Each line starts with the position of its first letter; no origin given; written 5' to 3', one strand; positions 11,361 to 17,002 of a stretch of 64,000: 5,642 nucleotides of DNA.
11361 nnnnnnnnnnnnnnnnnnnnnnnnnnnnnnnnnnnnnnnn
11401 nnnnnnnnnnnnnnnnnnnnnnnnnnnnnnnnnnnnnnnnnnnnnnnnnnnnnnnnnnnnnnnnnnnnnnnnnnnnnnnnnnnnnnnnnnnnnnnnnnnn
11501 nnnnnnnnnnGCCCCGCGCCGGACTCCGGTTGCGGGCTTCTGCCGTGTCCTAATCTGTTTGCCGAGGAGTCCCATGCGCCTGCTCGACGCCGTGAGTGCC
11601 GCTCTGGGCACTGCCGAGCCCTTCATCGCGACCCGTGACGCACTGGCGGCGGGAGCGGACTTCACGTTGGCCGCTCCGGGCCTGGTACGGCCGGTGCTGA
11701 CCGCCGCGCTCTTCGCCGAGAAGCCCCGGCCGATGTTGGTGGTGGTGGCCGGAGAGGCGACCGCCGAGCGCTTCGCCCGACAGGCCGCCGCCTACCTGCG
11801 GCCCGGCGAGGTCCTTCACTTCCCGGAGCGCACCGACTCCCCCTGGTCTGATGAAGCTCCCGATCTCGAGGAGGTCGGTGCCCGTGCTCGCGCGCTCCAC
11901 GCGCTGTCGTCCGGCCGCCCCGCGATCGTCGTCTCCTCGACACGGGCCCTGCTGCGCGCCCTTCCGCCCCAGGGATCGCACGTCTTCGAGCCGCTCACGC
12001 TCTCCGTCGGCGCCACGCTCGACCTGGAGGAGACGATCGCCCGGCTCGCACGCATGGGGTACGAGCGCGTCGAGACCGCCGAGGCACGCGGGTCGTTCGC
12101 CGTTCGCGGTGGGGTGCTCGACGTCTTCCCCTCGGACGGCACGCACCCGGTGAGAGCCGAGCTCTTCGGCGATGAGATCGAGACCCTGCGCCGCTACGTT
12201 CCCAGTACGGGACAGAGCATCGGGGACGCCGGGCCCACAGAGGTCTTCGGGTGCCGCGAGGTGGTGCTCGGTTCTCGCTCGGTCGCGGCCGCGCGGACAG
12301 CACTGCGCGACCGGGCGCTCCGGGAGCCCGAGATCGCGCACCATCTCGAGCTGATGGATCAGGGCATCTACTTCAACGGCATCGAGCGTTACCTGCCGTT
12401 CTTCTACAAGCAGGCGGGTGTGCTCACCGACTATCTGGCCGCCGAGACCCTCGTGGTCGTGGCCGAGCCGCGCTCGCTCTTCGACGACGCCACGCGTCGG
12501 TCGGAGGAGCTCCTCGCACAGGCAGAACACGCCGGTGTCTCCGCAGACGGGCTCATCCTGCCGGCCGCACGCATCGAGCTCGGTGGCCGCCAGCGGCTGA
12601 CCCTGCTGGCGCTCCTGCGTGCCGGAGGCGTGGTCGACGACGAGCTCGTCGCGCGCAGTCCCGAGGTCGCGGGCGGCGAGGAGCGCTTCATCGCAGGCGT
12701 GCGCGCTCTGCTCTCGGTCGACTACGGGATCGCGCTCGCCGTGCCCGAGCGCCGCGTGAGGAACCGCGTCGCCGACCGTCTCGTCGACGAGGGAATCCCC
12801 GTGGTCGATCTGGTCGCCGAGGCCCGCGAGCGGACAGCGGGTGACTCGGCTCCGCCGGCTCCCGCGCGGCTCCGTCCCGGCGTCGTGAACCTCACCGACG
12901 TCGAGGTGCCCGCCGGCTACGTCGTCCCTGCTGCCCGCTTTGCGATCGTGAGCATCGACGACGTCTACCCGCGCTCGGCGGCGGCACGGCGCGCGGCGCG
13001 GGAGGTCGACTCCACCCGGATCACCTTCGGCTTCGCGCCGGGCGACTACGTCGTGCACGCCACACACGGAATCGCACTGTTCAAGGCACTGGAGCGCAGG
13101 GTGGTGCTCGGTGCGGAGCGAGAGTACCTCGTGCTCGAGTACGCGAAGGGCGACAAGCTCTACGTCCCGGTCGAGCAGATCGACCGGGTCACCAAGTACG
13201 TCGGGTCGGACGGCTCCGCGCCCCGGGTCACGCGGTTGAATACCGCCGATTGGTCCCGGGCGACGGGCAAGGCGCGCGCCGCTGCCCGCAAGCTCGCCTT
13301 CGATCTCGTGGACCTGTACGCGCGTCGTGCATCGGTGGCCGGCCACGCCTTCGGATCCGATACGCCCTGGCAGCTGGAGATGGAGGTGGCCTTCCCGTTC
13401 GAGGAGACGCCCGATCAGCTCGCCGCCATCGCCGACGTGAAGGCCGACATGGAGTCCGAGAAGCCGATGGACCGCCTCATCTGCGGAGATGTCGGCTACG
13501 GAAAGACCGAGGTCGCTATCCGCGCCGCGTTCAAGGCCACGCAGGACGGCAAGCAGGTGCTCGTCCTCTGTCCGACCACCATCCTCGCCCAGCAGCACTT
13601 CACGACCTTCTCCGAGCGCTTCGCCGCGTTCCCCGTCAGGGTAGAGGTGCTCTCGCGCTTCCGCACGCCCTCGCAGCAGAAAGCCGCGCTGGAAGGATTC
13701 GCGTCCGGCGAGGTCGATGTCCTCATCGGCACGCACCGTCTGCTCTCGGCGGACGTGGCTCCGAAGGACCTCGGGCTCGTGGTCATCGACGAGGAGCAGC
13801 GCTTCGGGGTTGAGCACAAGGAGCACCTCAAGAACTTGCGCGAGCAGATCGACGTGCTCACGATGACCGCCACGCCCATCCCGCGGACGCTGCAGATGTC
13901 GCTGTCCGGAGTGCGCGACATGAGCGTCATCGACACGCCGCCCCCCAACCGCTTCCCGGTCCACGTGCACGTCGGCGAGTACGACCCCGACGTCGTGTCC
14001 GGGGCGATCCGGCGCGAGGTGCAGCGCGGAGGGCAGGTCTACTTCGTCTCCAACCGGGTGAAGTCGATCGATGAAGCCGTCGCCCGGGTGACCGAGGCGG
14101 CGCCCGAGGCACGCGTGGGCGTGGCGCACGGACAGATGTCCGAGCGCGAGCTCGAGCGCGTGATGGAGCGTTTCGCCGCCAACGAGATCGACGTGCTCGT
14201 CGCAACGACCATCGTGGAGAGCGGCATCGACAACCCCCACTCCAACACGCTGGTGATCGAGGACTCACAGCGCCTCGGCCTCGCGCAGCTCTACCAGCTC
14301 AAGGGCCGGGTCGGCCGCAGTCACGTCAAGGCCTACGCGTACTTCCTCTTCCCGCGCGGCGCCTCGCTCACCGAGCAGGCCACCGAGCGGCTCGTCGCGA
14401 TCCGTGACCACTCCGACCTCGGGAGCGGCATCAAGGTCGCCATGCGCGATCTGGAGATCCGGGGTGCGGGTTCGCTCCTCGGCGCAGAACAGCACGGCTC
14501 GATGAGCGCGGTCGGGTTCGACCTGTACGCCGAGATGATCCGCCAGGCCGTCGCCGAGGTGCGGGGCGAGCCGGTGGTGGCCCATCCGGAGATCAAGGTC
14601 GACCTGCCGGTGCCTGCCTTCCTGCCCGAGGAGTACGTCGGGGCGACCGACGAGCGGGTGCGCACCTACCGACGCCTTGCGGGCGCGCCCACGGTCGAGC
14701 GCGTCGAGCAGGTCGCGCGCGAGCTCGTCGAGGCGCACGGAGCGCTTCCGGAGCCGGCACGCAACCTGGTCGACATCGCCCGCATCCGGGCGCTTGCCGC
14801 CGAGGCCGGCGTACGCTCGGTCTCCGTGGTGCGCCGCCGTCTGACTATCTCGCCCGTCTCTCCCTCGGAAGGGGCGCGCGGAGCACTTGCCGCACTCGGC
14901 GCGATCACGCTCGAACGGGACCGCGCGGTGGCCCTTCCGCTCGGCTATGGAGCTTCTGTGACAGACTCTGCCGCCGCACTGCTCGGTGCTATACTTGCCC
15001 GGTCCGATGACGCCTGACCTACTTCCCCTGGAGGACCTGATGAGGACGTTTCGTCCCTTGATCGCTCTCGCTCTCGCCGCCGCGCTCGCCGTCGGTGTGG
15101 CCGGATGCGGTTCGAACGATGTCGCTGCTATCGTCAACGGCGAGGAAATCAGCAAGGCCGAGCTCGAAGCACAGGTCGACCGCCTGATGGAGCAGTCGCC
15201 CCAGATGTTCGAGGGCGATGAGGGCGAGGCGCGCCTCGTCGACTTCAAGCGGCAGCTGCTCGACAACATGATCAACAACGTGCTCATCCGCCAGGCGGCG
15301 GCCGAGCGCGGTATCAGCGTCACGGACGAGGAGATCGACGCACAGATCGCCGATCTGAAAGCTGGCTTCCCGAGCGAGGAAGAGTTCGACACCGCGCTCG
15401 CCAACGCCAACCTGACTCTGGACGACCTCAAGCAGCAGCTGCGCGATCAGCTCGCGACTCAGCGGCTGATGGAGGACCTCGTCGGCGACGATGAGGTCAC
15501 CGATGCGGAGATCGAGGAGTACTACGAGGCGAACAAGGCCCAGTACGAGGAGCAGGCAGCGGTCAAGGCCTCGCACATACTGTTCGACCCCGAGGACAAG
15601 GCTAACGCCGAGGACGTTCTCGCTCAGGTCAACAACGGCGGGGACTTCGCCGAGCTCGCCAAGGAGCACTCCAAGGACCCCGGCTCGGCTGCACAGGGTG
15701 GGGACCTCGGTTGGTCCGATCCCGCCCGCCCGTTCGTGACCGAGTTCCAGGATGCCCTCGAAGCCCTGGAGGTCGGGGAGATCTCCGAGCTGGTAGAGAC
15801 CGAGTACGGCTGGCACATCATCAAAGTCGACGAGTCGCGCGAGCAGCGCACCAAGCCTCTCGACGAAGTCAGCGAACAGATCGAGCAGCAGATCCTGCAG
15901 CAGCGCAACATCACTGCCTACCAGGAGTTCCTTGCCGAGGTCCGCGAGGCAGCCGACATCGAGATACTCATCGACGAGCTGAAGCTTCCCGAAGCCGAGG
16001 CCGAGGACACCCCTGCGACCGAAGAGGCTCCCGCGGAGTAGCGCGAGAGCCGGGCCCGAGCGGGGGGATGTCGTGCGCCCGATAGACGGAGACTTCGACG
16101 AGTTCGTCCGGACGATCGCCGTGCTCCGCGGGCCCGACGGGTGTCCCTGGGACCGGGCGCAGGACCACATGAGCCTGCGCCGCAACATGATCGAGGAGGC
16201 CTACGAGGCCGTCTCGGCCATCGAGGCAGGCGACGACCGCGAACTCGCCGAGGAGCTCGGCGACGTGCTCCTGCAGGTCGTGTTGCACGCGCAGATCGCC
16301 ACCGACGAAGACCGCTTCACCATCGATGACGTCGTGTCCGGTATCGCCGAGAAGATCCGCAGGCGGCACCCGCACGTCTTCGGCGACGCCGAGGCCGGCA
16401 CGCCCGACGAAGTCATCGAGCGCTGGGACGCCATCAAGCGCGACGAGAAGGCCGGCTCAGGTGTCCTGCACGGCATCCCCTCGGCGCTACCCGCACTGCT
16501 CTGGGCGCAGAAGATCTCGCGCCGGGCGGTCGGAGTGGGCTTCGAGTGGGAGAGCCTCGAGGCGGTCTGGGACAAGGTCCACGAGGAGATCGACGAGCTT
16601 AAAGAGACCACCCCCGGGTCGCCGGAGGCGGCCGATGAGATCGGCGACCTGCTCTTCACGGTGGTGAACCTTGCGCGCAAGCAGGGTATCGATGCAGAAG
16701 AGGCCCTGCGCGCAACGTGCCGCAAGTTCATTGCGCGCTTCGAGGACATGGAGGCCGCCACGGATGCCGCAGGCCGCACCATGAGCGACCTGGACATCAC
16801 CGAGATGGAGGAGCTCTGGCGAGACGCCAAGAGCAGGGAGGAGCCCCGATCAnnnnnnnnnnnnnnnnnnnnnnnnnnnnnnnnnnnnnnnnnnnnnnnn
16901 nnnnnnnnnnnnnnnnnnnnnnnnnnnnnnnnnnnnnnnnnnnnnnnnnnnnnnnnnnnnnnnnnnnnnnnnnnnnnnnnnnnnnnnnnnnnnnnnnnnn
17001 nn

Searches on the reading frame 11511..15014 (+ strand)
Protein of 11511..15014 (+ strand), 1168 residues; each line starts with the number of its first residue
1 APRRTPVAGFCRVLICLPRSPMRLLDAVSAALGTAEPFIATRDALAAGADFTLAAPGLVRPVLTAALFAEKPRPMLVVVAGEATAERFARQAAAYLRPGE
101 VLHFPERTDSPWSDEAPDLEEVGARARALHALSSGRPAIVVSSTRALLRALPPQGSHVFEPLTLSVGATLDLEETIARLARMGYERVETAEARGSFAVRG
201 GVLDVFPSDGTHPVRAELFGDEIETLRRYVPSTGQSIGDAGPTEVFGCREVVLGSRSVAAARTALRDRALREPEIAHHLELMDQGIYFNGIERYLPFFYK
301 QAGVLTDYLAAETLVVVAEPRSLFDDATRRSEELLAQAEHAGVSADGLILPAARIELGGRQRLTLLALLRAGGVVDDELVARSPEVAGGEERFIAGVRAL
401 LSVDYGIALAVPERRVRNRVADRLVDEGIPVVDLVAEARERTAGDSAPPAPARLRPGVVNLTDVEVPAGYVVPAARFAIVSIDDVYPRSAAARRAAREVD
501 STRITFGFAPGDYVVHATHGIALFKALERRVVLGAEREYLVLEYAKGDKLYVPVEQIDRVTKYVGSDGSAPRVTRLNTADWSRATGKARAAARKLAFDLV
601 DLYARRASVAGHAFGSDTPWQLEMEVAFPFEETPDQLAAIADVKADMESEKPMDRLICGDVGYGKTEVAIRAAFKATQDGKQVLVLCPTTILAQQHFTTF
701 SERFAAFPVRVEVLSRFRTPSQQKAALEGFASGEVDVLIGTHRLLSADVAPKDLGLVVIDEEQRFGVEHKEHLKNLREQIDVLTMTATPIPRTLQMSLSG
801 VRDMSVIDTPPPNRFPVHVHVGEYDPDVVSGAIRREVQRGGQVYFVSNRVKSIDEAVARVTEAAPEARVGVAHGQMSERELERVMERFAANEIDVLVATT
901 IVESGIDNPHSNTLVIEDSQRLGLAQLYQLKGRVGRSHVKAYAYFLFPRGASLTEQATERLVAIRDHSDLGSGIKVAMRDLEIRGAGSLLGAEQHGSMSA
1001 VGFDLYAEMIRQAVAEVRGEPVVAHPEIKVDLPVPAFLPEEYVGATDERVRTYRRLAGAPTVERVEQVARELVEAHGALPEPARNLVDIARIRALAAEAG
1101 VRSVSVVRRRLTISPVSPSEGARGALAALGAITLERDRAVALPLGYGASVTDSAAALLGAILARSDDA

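Call 68: search_protein_families(library=pfam, proteins=[window:11511-15014:+], max_evalue=0.000001)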
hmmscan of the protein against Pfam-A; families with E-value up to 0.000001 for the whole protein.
window:11511-15014:+ (1168 aa): 6 families
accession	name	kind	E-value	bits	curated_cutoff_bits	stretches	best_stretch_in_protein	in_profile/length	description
PF00270.35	DEAD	-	5.6e-26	91.7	26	1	633-795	1-165/167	DEAD/DEAH box helicase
PF00271.37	Helicase_C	-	2.9e-23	82.6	23.5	1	836-937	11-109/110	Helicase conserved C-terminal domain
PF17757.6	UvrB_inter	-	1.5e-21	76.8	22.9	1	162-245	1-85/91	UvrB interaction domain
PF02559.22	CarD_TRCF_RID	-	2.1e-21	76.2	23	1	508-564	1-57/57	CarD-like/TRCF RID domain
PF03461.20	TRCF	-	4.3e-19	69.1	25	1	1032-1114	1-83/95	TRCF domain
PF04851.21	ResIII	-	1.1e-09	38.8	22.5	1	633-789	5-162/164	Type III restriction enzyme, res subunit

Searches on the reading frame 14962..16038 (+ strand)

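Call 68: search_protein_families(library=pfam, proteins=[window:14962-16038:+], max_evalue=0.000001)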
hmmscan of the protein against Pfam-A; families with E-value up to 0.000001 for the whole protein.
window:14962-16038:+ (359 aa): 6 families
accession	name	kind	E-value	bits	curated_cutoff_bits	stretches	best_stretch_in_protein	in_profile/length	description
PF13616.12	Rotamase_3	-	3.4e-28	98.9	22.5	1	196-292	11-115/116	PPIC-type PPIASE domain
PF13624.11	SurA_N_3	-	7.9e-25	88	27.2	1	33-170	20-162/162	SurA-like N-terminal domain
PF13145.12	Rotamase_2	-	1.2e-24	87.8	27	1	179-304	1-120/121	PPIC-type PPIASE domain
PF00639.27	Rotamase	-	1.2e-22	81.1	21.7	1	206-290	2-96/97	PPIC-type PPIASE domain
PF13623.11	SurA_N_2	-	2.1e-15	57.3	28.5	1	34-145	19-139/145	SurA-like N-terminal domain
PF09312.16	SurA_N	-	7.3e-10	39.5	30.8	1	53-169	3-117/118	SurA N-terminal domain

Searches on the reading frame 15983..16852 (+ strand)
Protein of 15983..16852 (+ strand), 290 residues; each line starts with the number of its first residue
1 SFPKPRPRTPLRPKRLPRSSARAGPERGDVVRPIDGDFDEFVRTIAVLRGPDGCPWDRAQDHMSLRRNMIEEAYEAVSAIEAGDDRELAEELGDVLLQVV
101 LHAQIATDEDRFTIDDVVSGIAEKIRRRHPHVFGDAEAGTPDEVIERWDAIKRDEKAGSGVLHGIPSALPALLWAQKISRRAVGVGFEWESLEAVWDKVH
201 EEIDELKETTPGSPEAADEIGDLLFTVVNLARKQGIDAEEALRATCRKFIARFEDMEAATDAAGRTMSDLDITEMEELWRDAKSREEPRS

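Call 68: search_protein_families(library=pfam, proteins=[window:15983-16852:+], max_evalue=0.000001)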
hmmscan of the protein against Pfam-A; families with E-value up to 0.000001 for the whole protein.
window:15983-16852:+ (290 aa): 2 families
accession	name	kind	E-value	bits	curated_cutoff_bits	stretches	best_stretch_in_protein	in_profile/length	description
PF03819.22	MazG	-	8.6e-36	122.5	22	2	60-133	1-74/74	MazG nucleotide pyrophosphohydrolase domain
PF01503.22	PRA-PH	-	2.1e-11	44.5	21.3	0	189-243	24-80/86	Phosphoribosyl-ATP pyrophosphohydrolase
